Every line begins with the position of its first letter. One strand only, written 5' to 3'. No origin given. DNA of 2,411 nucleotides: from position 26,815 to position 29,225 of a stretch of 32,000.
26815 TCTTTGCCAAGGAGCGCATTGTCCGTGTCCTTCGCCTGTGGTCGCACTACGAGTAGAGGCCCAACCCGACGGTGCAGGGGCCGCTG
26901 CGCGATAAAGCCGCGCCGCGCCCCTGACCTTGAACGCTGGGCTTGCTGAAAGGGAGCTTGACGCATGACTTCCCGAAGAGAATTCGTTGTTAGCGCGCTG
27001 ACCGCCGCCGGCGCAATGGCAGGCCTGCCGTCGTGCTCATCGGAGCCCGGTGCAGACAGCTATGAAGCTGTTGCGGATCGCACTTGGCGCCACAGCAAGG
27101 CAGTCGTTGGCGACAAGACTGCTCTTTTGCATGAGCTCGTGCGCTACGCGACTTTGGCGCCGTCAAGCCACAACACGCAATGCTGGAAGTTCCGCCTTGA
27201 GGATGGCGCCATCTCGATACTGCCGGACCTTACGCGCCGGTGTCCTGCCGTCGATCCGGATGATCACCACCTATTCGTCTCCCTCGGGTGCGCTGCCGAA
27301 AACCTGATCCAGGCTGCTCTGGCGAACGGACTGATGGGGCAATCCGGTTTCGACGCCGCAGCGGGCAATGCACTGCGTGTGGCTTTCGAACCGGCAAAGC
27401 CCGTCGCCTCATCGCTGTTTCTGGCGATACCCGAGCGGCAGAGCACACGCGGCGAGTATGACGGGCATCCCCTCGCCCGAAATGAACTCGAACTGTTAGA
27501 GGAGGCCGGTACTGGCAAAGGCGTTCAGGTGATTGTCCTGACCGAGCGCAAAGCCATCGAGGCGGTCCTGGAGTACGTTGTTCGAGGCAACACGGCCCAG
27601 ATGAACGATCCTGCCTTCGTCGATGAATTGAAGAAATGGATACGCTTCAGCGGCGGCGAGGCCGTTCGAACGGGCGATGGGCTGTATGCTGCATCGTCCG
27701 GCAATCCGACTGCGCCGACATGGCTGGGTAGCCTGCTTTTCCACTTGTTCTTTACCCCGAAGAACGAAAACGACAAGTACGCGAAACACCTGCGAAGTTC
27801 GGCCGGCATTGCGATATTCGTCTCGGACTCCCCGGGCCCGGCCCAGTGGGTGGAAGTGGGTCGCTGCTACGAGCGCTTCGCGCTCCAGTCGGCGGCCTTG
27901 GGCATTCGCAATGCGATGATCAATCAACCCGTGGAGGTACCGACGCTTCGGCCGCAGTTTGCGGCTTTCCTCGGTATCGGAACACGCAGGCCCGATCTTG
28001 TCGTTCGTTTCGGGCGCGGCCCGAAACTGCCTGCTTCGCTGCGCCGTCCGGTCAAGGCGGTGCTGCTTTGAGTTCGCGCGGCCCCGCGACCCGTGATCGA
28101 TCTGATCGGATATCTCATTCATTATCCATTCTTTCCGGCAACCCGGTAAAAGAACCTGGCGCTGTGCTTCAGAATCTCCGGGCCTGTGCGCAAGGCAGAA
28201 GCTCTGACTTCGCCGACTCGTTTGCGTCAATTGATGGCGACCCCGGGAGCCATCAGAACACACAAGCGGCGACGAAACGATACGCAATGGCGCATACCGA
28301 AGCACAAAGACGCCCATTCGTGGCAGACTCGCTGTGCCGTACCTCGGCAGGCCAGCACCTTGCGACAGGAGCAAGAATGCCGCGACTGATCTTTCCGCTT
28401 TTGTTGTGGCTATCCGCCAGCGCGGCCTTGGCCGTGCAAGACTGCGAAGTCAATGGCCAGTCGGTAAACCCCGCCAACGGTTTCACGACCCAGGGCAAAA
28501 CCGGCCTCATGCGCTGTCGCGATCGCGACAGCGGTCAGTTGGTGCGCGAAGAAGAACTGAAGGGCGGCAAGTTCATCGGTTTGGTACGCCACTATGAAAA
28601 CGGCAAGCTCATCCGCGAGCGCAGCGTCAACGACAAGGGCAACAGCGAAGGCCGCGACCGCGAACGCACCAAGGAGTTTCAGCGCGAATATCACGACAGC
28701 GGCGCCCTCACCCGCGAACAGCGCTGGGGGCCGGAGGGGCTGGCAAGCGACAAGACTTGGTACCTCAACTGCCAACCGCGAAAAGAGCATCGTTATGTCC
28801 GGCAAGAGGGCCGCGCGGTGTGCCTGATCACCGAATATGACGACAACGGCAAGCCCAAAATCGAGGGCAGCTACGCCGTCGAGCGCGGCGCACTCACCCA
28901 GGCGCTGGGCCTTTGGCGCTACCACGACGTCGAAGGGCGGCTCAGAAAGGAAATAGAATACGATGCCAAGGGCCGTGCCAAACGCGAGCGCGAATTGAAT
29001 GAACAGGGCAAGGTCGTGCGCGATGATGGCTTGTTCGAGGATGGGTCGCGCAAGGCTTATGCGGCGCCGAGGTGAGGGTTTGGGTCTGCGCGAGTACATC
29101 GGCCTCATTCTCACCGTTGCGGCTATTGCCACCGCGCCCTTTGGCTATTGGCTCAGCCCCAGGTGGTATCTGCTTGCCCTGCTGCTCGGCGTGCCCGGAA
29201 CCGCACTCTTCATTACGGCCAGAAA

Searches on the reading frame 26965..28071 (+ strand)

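Call 80: search_protein_families(library=pfam, proteins=[window:26965-28071:+], max_evalue=0.001)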
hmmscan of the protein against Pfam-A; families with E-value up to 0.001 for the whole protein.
window:26965-28071:+ (368 aa): 2 families
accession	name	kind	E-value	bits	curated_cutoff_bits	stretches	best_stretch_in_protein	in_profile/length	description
PF00881.29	Nitroreductase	-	7e-06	26.8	23.5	0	54-76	19-41/167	Nitroreductase family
PF14512.11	TM1586_NiRdase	-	7.2e-05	22.9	27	1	52-93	157-199/215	Putative TM nitroreductase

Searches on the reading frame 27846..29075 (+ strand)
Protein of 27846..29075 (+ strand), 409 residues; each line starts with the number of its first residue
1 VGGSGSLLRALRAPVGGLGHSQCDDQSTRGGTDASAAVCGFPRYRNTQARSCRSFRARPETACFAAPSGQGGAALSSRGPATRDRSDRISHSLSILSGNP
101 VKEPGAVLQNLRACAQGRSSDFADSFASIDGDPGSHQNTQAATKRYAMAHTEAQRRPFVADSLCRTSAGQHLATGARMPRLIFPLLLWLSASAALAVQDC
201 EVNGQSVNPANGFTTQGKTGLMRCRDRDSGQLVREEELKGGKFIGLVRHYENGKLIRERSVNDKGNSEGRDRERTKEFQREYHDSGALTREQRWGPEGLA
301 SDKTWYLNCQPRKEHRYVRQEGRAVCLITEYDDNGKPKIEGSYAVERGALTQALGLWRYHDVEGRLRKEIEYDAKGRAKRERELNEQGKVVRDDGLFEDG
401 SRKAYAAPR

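Call 80: search_protein_families(library=pfam, proteins=[window:27846-29075:+], max_evalue=0.001)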
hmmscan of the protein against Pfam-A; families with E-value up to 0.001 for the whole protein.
window:27846-29075:+ (409 aa): 1 family
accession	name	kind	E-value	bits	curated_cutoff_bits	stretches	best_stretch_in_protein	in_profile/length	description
PF07661.19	MORN_2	-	1.1e-05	25.5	29.6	0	329-343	6-20/22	MORN repeat variant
